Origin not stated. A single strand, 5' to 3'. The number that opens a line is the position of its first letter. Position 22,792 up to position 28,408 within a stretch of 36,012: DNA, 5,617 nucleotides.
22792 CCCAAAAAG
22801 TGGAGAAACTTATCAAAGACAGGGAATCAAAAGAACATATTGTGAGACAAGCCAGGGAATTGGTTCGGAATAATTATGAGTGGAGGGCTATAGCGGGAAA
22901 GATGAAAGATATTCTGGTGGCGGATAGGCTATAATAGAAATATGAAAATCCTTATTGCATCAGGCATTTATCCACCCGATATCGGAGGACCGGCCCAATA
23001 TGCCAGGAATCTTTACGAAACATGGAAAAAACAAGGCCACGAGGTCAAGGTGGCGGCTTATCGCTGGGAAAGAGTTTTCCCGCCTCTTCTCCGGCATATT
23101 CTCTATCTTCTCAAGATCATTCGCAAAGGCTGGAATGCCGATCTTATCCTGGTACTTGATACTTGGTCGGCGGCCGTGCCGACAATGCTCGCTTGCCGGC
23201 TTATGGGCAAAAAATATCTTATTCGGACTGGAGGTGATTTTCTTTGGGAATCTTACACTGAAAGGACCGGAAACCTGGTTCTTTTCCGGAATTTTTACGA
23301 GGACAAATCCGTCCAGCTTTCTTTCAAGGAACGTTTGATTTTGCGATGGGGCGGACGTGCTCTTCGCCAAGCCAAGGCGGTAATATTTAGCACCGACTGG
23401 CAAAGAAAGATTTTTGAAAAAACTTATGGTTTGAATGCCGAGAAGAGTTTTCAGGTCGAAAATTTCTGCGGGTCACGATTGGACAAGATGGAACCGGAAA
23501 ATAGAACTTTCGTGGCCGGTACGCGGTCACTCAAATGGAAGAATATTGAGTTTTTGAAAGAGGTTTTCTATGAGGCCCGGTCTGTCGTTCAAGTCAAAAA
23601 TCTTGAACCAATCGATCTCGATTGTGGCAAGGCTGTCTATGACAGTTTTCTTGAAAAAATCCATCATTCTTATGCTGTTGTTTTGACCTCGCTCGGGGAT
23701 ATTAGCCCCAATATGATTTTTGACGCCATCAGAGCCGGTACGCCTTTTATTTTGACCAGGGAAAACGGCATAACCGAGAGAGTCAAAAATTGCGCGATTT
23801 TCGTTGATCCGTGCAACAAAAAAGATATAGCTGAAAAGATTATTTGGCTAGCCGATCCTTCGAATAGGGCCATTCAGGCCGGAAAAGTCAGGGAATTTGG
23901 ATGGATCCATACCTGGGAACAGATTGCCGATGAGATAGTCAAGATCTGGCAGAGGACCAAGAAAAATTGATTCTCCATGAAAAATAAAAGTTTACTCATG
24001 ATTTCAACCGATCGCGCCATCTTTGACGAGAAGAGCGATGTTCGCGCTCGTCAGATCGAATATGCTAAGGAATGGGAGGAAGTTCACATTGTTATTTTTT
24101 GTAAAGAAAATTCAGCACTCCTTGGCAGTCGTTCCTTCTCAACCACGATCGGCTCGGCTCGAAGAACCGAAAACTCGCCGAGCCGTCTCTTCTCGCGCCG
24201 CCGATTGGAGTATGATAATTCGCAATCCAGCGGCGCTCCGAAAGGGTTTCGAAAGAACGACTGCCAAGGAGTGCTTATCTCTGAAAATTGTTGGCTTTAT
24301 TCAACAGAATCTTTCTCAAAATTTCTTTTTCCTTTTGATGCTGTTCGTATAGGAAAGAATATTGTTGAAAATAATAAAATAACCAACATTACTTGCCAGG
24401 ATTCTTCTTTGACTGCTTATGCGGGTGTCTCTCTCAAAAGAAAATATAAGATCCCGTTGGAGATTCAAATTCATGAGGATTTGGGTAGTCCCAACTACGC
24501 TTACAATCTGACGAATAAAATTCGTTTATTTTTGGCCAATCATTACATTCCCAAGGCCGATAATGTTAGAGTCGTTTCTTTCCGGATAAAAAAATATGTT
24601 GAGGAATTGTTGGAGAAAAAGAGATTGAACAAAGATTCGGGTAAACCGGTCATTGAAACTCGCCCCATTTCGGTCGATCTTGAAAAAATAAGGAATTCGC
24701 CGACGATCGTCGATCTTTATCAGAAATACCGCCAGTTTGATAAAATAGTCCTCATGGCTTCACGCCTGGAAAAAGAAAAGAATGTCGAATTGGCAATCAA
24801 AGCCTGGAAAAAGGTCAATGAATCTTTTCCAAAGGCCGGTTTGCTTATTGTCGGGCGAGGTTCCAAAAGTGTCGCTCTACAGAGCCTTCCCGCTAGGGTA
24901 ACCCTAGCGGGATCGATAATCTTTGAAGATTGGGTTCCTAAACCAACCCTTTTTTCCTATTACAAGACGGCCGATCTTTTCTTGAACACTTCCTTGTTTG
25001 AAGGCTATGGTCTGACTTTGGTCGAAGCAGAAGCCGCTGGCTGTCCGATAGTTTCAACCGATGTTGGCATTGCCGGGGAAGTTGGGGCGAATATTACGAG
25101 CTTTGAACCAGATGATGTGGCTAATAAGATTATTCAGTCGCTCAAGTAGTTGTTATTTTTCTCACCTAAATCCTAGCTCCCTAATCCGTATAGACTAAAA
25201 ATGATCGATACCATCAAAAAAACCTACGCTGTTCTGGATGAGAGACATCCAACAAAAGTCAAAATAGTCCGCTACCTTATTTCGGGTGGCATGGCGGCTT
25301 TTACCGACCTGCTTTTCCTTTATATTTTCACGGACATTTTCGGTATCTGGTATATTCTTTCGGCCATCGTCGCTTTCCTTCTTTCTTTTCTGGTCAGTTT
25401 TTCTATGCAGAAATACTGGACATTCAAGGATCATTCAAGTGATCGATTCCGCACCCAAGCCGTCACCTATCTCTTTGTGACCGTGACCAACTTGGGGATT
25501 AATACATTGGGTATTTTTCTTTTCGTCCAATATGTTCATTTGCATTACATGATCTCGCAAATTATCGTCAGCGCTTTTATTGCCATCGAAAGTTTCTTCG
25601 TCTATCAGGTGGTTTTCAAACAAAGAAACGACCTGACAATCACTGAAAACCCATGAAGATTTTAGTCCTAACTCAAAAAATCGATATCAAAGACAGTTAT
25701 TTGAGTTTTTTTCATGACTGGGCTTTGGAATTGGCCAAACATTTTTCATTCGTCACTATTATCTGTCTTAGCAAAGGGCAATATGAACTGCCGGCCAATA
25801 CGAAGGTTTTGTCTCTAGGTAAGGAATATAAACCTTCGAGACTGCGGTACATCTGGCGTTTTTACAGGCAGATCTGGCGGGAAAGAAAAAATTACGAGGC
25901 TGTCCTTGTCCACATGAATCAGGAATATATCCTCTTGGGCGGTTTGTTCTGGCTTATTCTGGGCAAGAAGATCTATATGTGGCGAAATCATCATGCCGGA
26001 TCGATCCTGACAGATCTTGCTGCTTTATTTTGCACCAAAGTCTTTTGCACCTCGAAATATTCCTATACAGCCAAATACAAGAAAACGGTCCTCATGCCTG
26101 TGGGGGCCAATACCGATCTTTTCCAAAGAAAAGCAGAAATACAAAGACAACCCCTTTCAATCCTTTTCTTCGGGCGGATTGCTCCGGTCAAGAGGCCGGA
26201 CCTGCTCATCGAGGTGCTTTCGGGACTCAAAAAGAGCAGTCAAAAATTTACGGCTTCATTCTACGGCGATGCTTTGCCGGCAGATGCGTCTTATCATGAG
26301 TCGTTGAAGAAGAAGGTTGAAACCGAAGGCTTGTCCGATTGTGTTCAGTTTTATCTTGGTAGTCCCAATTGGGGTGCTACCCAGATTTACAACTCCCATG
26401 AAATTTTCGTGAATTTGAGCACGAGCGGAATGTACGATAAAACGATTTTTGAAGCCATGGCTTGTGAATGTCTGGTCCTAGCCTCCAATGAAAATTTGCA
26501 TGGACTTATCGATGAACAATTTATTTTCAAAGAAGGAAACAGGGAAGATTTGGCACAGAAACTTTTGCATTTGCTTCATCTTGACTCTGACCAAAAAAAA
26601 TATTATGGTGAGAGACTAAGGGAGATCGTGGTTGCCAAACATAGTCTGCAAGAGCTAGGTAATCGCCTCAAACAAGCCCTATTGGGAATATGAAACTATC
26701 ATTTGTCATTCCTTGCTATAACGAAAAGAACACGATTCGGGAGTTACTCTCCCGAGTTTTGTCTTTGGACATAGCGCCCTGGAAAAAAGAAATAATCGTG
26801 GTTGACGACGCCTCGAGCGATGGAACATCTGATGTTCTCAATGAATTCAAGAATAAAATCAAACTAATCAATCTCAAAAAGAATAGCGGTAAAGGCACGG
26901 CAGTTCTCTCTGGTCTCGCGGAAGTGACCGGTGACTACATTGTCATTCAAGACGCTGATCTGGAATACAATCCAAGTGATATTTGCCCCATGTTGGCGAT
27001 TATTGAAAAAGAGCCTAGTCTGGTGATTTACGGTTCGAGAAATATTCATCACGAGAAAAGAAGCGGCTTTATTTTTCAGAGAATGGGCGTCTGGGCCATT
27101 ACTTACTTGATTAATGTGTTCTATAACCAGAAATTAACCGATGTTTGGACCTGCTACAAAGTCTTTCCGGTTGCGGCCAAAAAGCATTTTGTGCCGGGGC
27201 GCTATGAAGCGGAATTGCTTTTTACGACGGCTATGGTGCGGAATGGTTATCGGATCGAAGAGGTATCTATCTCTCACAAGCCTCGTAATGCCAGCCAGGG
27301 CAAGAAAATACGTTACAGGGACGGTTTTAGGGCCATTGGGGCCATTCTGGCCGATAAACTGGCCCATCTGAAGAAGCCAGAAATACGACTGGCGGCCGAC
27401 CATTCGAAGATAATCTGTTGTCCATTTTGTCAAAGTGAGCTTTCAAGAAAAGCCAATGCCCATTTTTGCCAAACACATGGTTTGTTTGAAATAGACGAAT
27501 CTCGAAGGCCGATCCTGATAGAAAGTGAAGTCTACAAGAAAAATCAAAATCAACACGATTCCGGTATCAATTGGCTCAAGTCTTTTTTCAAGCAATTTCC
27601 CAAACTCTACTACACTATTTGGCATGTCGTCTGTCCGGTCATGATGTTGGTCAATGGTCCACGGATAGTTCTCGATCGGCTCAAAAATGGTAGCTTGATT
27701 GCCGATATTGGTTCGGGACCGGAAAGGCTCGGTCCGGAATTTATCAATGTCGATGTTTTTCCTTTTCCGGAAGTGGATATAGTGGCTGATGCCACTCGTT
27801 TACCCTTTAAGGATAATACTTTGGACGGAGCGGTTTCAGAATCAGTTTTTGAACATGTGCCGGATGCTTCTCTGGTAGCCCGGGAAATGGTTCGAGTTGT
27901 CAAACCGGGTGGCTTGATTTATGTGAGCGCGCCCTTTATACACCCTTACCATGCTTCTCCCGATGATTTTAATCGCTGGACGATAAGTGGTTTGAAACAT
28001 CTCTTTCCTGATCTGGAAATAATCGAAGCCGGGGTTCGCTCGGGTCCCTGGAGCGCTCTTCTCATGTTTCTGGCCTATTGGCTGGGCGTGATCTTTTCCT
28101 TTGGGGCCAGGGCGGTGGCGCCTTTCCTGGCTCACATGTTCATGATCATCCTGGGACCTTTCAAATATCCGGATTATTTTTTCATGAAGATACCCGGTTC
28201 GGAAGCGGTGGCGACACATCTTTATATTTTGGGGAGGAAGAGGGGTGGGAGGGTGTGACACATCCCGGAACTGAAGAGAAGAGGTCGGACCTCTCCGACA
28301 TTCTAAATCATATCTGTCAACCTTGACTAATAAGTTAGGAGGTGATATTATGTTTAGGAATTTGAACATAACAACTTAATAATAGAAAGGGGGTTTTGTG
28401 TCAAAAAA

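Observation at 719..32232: -10-like hexamers sit 5-10 nt upstream of ATG at most operon-first genes, suggesting leaderless mRNAs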

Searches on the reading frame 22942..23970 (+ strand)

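Call 11: search_protein_families(library=pfam, proteins=[window:22942-23970:+])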
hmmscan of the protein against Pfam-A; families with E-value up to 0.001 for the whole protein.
window:22942-23970:+ (342 aa): 4 families
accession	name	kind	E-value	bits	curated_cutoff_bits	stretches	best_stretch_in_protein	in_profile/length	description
PF13439.12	Glyco_transf_4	-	5.9e-10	39.9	28.5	1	14-172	1-162/170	Glycosyltransferase Family 4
PF13579.12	Glyco_trans_4_4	-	6e-08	33.6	29.7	0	46-168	53-151/158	Glycosyl transferase 4-like domain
PF13692.12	Glyco_trans_1_4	-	2.3e-05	25.1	27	1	239-304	73-140/142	Glycosyl transferases group 1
PF00534.26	Glycos_transf_1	-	0.00056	19.9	26.4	0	242-305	92-157/172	Glycosyl transferases group 1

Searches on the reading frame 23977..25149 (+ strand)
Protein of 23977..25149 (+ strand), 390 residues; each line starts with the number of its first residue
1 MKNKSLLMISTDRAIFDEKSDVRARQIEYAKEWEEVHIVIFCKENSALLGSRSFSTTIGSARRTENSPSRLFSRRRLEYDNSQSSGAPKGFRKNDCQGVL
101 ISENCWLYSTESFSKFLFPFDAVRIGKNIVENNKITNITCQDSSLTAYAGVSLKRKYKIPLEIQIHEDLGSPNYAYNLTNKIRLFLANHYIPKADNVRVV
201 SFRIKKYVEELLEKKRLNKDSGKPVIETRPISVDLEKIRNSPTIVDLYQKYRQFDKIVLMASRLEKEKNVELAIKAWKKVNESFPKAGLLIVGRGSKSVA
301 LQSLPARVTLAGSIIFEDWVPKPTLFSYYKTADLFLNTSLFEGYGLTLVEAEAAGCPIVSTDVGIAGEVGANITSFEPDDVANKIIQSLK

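Call 11: search_protein_families(library=pfam, proteins=[window:23977-25149:+])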
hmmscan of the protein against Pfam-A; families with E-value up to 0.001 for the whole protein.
window:23977-25149:+ (390 aa): 3 families
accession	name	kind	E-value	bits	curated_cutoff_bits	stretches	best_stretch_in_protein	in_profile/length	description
PF00534.26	Glycos_transf_1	-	1.7e-23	83.5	26.4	1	255-369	15-130/172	Glycosyl transferases group 1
PF13692.12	Glyco_trans_1_4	-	5.9e-23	82.1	27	1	256-389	2-140/142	Glycosyl transferases group 1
PF20706.3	GT4-conflict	-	1.3e-07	31.4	26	1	243-367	193-318/385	Family 4 Glycosyltransferase in conflict systems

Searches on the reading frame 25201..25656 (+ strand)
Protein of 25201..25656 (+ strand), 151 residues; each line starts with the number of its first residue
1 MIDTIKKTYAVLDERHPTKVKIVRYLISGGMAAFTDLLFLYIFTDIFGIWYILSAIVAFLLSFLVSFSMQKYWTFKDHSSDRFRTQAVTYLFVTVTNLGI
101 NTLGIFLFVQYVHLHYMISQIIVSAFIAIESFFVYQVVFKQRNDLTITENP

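Call 11: search_protein_families(library=pfam, proteins=[window:25201-25656:+])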
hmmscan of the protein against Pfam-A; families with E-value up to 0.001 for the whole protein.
window:25201-25656:+ (151 aa): 1 family
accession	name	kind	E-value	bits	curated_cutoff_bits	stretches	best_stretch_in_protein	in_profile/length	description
PF04138.20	GtrA_DPMS_TM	-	1.2e-20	74.3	26.1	1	24-137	1-114/117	GtrA/DPMS, transmembrane domain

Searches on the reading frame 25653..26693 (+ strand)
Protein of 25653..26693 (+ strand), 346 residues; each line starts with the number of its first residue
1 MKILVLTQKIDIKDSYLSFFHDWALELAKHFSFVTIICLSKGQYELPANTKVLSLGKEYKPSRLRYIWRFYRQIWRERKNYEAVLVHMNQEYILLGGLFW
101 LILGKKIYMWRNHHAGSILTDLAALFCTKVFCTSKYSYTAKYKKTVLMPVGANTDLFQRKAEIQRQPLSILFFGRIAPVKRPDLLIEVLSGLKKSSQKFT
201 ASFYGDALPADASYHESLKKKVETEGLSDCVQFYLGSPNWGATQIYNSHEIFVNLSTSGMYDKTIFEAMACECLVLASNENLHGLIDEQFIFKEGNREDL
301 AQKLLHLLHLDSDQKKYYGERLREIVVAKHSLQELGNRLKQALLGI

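Call 11: search_protein_families(library=pfam, proteins=[window:25653-26693:+])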
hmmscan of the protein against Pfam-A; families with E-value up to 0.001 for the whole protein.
window:25653-26693:+ (346 aa): 3 families
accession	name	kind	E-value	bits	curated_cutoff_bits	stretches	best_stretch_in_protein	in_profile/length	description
PF00534.26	Glycos_transf_1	-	7.6e-16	58.6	26.4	1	157-316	5-164/172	Glycosyl transferases group 1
PF13692.12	Glyco_trans_1_4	-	2.6e-13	50.9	27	1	169-309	3-141/142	Glycosyl transferases group 1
PF13524.12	Glyco_trans_1_2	-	1.9e-07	31.6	25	1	242-334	40-137/144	Glycosyl transferase-like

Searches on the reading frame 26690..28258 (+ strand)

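Call 11: search_protein_families(library=pfam, proteins=[window:26690-28258:+])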
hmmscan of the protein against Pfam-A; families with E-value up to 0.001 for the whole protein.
window:26690-28258:+ (522 aa): 9 families
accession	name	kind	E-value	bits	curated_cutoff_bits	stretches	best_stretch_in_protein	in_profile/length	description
PF00535.33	Glycos_transf_2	-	1.1e-32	113.8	23.3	1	4-155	1-155/168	Glycosyl transferase family 2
PF08241.18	Methyltransf_11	-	2.7e-12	47.6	21.2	1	364-411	47-94/95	Methyltransferase domain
PF13641.12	Glyco_tranf_2_3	-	4.9e-08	33.7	27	1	3-91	3-97/230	Glycosyltransferase like family 2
PF13649.12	Methyltransf_25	-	2.1e-06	28.8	27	1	364-408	51-97/97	Methyltransferase domain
PF01209.24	Ubie_methyltran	-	5.8e-05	23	20.1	1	364-412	103-151/233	ubiE/COQ5 methyltransferase family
PF13847.12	Methyltransf_31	-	0.00012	22.2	27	1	365-415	60-112/145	Methyltransferase domain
PF10111.15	Glyco_tranf_2_2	-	0.00017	21.6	27.3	1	4-105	1-106/276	Glycosyltransferase like family 2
PF13489.12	Methyltransf_23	-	0.00037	20.7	27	1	339-432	28-134/164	Methyltransferase domain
PF05148.21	Methyltransf_8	-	0.00096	19.5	27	0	329-413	68-157/219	Hypothetical methyltransferase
